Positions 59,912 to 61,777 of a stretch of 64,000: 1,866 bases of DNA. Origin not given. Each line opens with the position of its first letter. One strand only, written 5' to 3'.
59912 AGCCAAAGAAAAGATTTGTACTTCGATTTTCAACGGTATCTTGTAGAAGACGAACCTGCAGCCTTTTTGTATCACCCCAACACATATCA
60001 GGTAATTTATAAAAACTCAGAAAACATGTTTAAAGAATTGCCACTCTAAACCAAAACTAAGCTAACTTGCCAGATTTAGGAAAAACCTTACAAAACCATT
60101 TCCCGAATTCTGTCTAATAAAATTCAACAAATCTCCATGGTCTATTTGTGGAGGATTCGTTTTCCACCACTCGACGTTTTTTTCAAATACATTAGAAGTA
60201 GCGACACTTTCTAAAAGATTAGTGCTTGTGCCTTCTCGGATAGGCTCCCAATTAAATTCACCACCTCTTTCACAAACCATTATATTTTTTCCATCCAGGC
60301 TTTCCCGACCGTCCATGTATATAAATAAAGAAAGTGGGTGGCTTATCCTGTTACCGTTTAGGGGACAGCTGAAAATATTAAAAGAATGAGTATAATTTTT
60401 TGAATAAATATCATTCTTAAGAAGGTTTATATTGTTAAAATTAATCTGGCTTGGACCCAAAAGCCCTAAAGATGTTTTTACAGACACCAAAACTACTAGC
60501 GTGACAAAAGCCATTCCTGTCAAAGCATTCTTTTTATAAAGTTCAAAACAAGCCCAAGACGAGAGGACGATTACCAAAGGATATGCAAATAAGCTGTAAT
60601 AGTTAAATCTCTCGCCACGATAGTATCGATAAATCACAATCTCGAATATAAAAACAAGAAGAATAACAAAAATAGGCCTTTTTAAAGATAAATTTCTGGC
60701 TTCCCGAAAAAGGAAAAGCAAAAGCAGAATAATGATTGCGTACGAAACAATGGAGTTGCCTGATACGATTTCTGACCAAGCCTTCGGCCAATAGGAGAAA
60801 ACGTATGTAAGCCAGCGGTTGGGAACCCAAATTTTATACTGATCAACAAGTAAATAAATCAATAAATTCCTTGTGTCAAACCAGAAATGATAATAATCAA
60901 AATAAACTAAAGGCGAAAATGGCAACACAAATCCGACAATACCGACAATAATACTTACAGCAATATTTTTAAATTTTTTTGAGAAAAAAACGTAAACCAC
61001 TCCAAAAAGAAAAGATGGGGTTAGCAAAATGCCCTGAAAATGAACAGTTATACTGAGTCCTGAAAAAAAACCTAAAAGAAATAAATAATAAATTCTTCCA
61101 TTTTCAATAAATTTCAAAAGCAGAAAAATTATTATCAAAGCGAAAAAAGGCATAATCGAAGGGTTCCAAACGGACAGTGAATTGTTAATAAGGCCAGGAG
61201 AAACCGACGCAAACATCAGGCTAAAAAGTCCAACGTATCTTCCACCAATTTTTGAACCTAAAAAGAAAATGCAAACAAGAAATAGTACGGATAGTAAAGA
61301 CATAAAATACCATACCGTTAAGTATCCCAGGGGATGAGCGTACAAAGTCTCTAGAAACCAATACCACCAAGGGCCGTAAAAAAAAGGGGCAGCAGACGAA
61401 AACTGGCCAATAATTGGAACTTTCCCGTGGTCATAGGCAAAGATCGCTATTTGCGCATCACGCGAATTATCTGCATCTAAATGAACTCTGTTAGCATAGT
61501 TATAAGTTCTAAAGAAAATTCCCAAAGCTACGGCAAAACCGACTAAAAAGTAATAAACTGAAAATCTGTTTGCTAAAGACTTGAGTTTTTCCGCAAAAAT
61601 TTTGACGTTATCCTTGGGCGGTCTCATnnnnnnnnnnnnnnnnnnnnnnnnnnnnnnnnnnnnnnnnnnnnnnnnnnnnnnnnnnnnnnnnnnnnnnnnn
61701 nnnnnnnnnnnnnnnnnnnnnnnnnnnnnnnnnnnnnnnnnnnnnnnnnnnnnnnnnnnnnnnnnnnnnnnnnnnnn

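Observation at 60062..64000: Tandem family expansion of GT-C-like membrane glycosyltransferases around tRNA-His, part of a wider envelope-glycosylation inventory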

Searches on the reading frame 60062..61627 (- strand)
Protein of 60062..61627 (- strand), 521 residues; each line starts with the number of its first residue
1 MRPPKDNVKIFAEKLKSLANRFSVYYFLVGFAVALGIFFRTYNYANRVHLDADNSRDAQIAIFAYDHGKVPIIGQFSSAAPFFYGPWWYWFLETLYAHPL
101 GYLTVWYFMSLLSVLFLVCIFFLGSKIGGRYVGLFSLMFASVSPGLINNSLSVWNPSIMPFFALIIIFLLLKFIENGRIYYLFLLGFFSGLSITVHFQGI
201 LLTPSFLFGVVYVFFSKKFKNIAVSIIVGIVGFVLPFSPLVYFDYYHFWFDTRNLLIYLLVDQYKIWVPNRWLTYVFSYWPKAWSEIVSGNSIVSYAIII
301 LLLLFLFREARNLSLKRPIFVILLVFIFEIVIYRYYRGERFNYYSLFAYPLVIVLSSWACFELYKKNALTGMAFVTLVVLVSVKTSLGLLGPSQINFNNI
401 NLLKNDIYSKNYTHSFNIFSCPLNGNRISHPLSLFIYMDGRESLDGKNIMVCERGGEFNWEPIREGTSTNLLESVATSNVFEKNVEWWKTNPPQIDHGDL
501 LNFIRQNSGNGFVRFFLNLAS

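Call 4: search_protein_families(library=pfam, proteins=[window:60062-61627:-], max_evalue=1)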
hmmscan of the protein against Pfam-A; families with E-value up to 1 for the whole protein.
window:60062-61627:- (521 aa): 2 families
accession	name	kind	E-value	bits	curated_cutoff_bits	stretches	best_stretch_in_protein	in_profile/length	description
PF13231.12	PMT_2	-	2.9e-07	31.3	26.1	1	101-242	20-159/160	Dolichyl-phosphate-mannose-protein mannosyltransferase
PF01569.27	PAP2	-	0.078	13.2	27.2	1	272-338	37-100/130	PAP2 superfamily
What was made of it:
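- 60062..61627 (-): Paralogue A, 521 aa, GT-C fold glycosyltransferase (PMT_2-like). It has about 13 TM helices plus a small C-terminal alpha/beta domain. Pfam PMT_2 31.3 bits against a cutoff of 26.1 (call 4).
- Closest known: Three-component extracytoplasmic glycosylation systems. Different: There is no YfhO, GtrA or MATE profile match in A-D (call 4).
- B and C match no GT profile (call 4).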

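Call 5: search_protein_families(library=ncbifam, proteins=[window:60062-61627:-], max_evalue=1)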
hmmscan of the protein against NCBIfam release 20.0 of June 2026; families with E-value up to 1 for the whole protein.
window:60062-61627:- (521 aa): 0 families

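Call 13: find_homologous_proteins(query=window:60062-61627:-)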
Query window:60062-61627:- (521 aa): 55 proteins with E <= 0.001 among 8000 candidates.
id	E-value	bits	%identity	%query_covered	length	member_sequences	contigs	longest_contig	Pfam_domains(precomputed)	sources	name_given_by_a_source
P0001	0.0e+0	1172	100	100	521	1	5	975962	PF13231.13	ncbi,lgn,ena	-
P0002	9.2e-179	614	55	93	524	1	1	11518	-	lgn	-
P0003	6.9e-135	469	44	95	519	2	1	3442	PF13231.13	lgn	-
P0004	1.1e-127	445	41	95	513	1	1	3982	PF13231.13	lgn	-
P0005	4.4e-127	443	44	89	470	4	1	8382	PF13231.13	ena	-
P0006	6.9e-127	443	42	90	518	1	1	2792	PF13231.13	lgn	-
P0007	3.6e-126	440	42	95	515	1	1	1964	-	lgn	-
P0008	6.7e-126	439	42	92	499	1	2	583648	-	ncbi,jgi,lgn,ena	-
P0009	1.3e-124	435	41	94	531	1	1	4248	PF13231.13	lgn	-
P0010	2.0e-124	434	45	89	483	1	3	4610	-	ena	-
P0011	2.2e-124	434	41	93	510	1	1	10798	-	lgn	-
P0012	4.2e-124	433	40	92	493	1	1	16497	-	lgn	-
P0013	5.4e-124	433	43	88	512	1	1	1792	-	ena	-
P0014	1.8e-123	431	41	93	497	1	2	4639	PF13231.13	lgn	-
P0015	1.2e-122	429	43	93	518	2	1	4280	-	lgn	-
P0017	7.3e-122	426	42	93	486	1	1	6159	PF13231.13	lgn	-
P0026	1.7e-116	408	43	85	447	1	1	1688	PF13231.13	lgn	-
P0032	1.2e-109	386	41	91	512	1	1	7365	PF13231.13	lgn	-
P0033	7.5e-109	383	39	90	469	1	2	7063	PF13231.13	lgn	-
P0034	5.4e-108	380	39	87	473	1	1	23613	PF13231.13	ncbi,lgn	-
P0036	6.2e-102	360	40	92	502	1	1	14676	PF13231.13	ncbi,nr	ncbi:glycosyltransferase family 39 protein [Candidatus Curtissbacteria bacterium]|nr:glycosyltransfe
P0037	1.6e-100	356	37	90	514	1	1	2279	PF13231.13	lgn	-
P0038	1.3e-99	353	40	79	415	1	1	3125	PF13231.13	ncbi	-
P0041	1.0e-95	340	37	91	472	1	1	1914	PF13231.13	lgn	-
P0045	2.7e-77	279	40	68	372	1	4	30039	PF13231.13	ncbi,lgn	-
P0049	1.4e-51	194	29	81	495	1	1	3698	PF13231.13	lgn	-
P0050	3.4e-51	193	29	90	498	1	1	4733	PF13231.13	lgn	-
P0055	3.2e-6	44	24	77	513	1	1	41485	PF13231.13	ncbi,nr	ncbi:glycosyltransferase family 39 protein [Candidatus Microgenomates bacterium]|nr:glycosyltransfer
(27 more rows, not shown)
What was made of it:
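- NCBI names some family members 'glycosyltransferase family 39 protein' (call 13).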

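Call 14: search_solved_structures(query=window:60062-61627:-, max_evalue=1)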
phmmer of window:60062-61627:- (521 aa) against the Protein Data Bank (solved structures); distinct sequences matched with E-value up to 1: 0.

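Call 15: find_encoding_contigs(protein=P0001, flank=10000, max_places=4)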
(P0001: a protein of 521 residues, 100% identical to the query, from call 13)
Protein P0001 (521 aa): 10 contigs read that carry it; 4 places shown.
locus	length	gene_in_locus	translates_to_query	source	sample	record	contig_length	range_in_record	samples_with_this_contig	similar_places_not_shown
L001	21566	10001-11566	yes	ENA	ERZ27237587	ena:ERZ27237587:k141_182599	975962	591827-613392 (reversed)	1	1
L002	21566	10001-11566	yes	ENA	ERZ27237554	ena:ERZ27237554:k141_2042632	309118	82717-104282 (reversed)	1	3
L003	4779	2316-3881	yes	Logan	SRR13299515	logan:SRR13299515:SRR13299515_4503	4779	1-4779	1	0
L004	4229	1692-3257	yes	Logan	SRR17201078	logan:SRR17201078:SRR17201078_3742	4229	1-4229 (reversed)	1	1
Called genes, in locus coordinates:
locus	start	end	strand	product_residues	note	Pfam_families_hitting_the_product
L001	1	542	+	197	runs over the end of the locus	-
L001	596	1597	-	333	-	-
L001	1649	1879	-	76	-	-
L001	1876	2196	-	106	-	-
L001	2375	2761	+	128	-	-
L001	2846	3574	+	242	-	PF01434:Peptidase_M41 (faint)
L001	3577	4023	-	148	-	-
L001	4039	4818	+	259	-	PF03372:Exo_endo_phos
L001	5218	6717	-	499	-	PF13231:PMT_2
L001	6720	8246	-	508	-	-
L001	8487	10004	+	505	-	-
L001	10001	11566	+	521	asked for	PF13231:PMT_2 (weak)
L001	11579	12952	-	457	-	PF00496:SBP_bac_5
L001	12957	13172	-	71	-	PF03840:SecG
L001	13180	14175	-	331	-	PF01933:CofD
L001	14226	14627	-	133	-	PF04020:Phage_holin_4_2 (weak)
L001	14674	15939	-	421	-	PF01541:GIY-YIG, PF27096:UvrC_M (weak), PF02151:UVR, PF08459:UvrC_RNaseH_dom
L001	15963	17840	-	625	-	PF01841:Transglut_core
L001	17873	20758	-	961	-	PF00005:ABC_tran (faint), PF02463:SMC_N (faint), PF03193:RsgA_GTPase (faint), PF13304:AAA_21 (faint), PF13555:AAA_29 (faint), PF20703:nSTAND1 (faint), PF17760:UvrA_inter, PF17755:UvrA_DNA-bind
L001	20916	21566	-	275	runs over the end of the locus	-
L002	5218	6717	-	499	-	PF13231:PMT_2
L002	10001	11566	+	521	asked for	PF13231:PMT_2 (weak)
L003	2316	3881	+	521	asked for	PF13231:PMT_2 (weak)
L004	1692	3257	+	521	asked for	PF13231:PMT_2 (weak)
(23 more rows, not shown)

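Call 24: find_encoding_contigs(protein=P0008, flank=10000, max_places=1)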
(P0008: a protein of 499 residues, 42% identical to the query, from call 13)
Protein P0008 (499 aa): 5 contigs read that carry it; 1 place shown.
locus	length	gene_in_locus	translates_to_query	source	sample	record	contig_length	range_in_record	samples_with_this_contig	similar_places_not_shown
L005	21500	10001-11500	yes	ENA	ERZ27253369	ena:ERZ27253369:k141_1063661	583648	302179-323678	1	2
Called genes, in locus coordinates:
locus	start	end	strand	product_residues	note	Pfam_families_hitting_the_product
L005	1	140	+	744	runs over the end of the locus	PF00403:HMA, PF00122:E1-E2_ATPase, PF00702:Hydrolase, PF08282:Hydrolase_3 (weak)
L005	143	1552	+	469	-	PF13386:DsbD_2, PF13473:Cupredoxin_1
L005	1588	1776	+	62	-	PF00403:HMA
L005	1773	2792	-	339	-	-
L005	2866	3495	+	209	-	PF07314:Lit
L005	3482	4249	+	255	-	PF01790:LGT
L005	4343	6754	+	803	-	PF02190:LON_substr_bdg, PF00004:AAA, PF07728:AAA_5, PF22667:Lon_lid, PF05362:Lon_C, PF13541:ChlI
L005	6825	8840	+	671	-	PF03030:H_PPase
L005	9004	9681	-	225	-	PF18915:DUF5667 (weak)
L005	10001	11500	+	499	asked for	-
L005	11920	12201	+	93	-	PF04221:RelB (weak)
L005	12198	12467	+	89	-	PF15738:YafQ_toxin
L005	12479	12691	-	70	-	-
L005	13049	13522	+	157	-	PF03449:GreA_GreB_N, PF01272:GreA_GreB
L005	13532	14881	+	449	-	-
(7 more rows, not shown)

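Call 31: predict_structure(alignment_id=A3)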
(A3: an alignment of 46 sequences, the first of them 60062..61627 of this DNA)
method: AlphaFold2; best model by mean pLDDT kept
length: 521 residues; sequences in the alignment: 46
mean_pLDDT: 93.0   pTM: 0.91
mean pLDDT of the five models: 93.0, 92.5, 92.2, 92.1, 92.1
residues with pLDDT >= 90: 425; 70-90: 85; 50-70: 9; < 50: 2
segments of 3 or more residues with pLDDT < 50: none
pLDDT, mean of each block of 10 residues (from residue 1): 65 75 86 98 96 96 98 84 93 96 97 98 97 98 97 96 98 96 98 95 97 88 96 98 96 93 81 86 94 97 96 92 95 82 91 98 98 98 97 95 97 93 91 98 97 92 89 96 95 88 92 90 80
secondary structure, 60 per line:
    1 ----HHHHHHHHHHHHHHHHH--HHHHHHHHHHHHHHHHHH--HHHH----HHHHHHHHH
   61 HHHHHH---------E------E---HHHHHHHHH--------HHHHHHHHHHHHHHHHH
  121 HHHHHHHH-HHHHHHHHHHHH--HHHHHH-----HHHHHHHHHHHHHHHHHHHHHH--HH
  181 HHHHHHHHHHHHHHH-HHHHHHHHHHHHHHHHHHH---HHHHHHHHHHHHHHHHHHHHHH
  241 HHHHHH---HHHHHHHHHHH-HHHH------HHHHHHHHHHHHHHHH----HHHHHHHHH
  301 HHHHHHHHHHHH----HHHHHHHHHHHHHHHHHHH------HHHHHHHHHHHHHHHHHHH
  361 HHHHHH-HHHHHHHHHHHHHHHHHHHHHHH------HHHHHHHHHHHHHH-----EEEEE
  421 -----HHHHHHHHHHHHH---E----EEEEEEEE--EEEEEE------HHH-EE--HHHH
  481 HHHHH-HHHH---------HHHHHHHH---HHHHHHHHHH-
elements in order: H5-21 H24-41 H44-47 H52-66 H87-95 H104-128 H130-141 H144-149 H155-176 H179-195 H197-215 H219-246 H250-260 H262-265 H272-287 H292-312 H317-335 H342-366 H368-390 H397-410 E416-420 H426-438 E447-454 E457-462 H477-485 H487-490 H500-507 H511-520
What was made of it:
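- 60062..61627 (-): AF2 pLDDT 93, pTM 0.91 (call 31).
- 61364..61471 (-): First extracytoplasmic loop motif of A: D53-N-S-R56-D57 ... I-G74 ... Y-G85-P86-W-W. D53 is the putative catalytic acid. In the model the motif lies just after TM1 (H24-41) in helix H52-66 (call 31).
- On GT-C fold glycosyltransferase superfamily: AF2 model of A has pLDDT 93 and pTM 0.91 (call 31). It lies after TM1 in the model (call 31).
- On Oligosaccharyltransferase (GT66: STT3/PglB/AglB): The C-terminal domain is only about 120 aa (call 31).
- The AF2 model of A has pLDDT 93 (call 31).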

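Call 33: fold_search(model_id=the predicted structure, library=pdb)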
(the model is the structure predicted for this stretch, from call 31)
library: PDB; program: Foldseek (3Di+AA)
matches with E <= 10: 396; with E <= 0.001: 30
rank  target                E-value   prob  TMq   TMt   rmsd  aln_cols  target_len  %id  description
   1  7e9s_A                8.0e-07  1.00  0.48  0.31  13.9       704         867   10  Archaeal oligosaccharyltransferase AglB from Archaeoglobus fulgidus in complex with an inhibitory peptide and a dolich (released 2021-09-08)
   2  3wak                  1.4e-06  1.00  0.47  0.30  15.9       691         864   11  Crystal structure of the Archaeoglobus fulgidus oligosaccharyltransferase (O29867_ARCFU) in the apo form (released 2013-10-30)
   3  9s6t_A                4.3e-06  1.00  0.54  0.58   6.7       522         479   12  Ternary cryo-EM structure of chicken ALG12 with Dol25-PP-GlcNAc2Man7, Dol25-P-Man, and Fab (released 2026-03-18)
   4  6gxc_A                4.9e-06  1.00  0.48  0.37   8.7       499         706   12  Bacterial oligosaccharyltransferase PglB in complex with an inhibitory peptide and a reactive lipid-linked oligosaccha (released 2018-11-14)
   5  5ogl_A                5.4e-06  1.00  0.48  0.37   9.0       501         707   10  Structure of bacterial oligosaccharyltransferase PglB in complex with an acceptor peptide and an lipid-linked oligosac (released 2017-10-25)
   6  5gmy_A                1.1e-05  1.00  0.45  0.30  16.4       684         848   11  Crystal structure of the Archaeoglobus fulgidus oligosaccharyltransferase (O29867_ARCFU) tethered with an acceptor pep (released 2017-02-01)
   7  3waj                  1.3e-05  1.00  0.45  0.31  13.0       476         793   11  Crystal structure of the Archaeoglobus fulgidus oligosaccharyltransferase (O29867_ARCFU) complex with Zn and sulfate (released 2013-10-30)
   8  3rce_A                1.5e-05  1.00  0.52  0.41  13.1       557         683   12  Bacterial oligosaccharyltransferase PglB (released 2011-06-15)
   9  9n9j_I                2.5e-05  1.00  0.49  0.38  12.3       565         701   13  Structure of a GRP94 folding intermediate engaged with a CCDC134- and FKBP11-bound secretory translocon (released 2025-11-19)
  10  9s6u_A                2.7e-05  1.00  0.53  0.52   6.8       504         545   13  Ternary cryo-EM structure of human ALG9 with Dol25-PP-GlcNAc2Man8, Dol25-P-Man and Fab (released 2026-03-18)
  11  9s6s_A                3.3e-05  1.00  0.51  0.49   7.5       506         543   13  Ternary cryo-EM structure of human ALG9 with Dol25-PP-GlcNAc2Man6, Dol25-P-Man and Fab (released 2026-03-18)
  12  5f15                  3.5e-05  1.00  0.52  0.51   8.2       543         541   12  Crystal Structure of ArnT from Cupriavidus metallidurans bound to Undecaprenyl phosphate (released 2016-02-17)
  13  8pn9_A                4.5e-05  1.00  0.49  0.40  12.0       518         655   14  Structure of human oligosaccharyltransferase OST-A complex bound to NGI-1 (released 2024-05-08)
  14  6ftg_5                8.4e-05  1.00  0.50  0.42  13.3       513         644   14  Subtomogram average of OST-containing ribosome-translocon complexes from canine rough microsomal membranes (released 2018-03-21)
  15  5ezm                  1.3e-04  1.00  0.52  0.51   9.0       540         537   13  Crystal Structure of ArnT from Cupriavidus metallidurans in the apo state (released 2016-02-17)
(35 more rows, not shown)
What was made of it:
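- On GT-C fold glycosyltransferase superfamily: All Foldseek hits with E<=0.001 are GT-C (call 33).
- Foldseek PDB hits with E<=0.001 are all GT-C enzymes (call 33). The best Foldseek E-values are to AglB and PglB (call 33).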

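Call 43: search_solved_structures(query=A3, max_evalue=10, show_alignments=3)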
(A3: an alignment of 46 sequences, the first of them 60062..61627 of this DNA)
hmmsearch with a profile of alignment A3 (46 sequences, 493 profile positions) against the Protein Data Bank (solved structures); distinct sequences matched with E-value up to 10: 1.
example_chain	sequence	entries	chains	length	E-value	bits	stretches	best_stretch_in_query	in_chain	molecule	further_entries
3l8a_A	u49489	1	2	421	1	11.2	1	36-82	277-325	Putative aminotransferase, probable beta-cystathionase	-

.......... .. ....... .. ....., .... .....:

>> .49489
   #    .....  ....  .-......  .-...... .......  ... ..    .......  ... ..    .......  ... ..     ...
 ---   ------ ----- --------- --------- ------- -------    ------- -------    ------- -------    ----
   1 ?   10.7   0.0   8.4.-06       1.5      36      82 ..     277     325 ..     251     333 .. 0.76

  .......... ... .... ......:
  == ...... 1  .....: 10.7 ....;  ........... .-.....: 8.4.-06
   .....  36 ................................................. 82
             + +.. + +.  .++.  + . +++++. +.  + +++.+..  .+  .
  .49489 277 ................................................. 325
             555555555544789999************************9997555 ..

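Call 56: search_protein_families(library=pfam, proteins=[L001:6720-8246:-, L001:5218-6717:-], max_evalue=0.001)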
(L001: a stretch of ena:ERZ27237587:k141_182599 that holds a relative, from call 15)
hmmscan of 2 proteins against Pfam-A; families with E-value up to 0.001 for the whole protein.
L001:6720-8246:- (508 aa): 0 families

L001:5218-6717:- (499 aa): 1 family
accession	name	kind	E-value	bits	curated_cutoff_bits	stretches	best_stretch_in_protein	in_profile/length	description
PF13231.12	PMT_2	-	4.8e-08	33.8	26.1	1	62-212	2-155/160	Dolichyl-phosphate-mannose-protein mannosyltransferase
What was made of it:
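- On Protein O-mannosyltransferase proper (CAZy GT39; Pfam PMT PF02366 + MIR + PMT_4TMC): None of these profiles hits A, B or C at E<=1, or full-length C and D at E<=0.001 (calls 4, 56).
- Closest known: ArnT. Same: A and D pass the PMT_2 gathering score (calls 4, 56).
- PMT_2 is above the gathering score for A and D (calls 4, 56). The only curated profile hit is PMT_2, 'dolichyl-phosphate-mannose-protein mannosyltransferase' (calls 4, 56).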

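Call 73: find_encoding_contigs(protein=P0002, flank=10000, max_places=1)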
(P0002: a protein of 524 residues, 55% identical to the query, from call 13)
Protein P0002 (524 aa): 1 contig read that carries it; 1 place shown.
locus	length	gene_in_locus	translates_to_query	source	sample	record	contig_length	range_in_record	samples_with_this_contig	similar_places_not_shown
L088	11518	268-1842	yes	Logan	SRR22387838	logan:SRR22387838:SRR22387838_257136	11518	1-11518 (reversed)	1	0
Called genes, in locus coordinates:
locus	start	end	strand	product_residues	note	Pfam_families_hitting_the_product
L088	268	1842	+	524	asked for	-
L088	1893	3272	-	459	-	PF00496:SBP_bac_5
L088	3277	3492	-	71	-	PF03840:SecG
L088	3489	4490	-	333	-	PF01933:CofD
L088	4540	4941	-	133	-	PF04020:Phage_holin_4_2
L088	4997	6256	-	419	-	PF01541:GIY-YIG, PF27096:UvrC_M (weak), PF02151:UVR (weak), PF08459:UvrC_RNaseH_dom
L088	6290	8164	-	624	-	PF01841:Transglut_core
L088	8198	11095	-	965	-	PF00005:ABC_tran (faint), PF02463:SMC_N (faint), PF03193:RsgA_GTPase (faint), PF13304:AAA_21 (faint), PF13555:AAA_29 (faint), PF17760:UvrA_inter, PF17755:UvrA_DNA-bind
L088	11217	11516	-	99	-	?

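Call 88: search_protein_representatives(alignment_id=A6)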
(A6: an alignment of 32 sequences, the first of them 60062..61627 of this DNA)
Query: 32 sequences, 495 profile positions. Proteins with E-value up to 0.001 (for the whole library): 13014; up to 1e-10: 5659; up to 1e-30: 1558. The best 150 are listed.
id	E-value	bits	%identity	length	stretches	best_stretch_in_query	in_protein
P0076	1.4e-181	621.1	-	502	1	6-494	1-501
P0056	5.4e-175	599.3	-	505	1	4-491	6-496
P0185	6.9e-149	513.2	-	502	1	6-494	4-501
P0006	3.3e-145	501.1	-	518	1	3-483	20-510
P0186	3.7e-144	497.6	-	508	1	4-494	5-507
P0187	4.1e-138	477.7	-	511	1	4-495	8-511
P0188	6.1e-137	473.8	-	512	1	7-492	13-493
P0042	1.2e-129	449.8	-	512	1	3-492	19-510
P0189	4.8e-128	444.5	-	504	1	7-489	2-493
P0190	7.3e-128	443.8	-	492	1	3-469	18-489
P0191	3.9e-125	434.9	-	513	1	4-495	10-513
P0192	6.4e-125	434.1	-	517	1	6-495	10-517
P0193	1.5e-124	433.0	-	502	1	7-489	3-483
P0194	1.8e-124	432.7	-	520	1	6-495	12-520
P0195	4.7e-124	431.3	-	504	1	7-489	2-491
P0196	2.1e-121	422.6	-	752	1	6-491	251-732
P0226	6.2e-104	364.9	-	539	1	6-489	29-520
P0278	2.4e-92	326.7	-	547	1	8-494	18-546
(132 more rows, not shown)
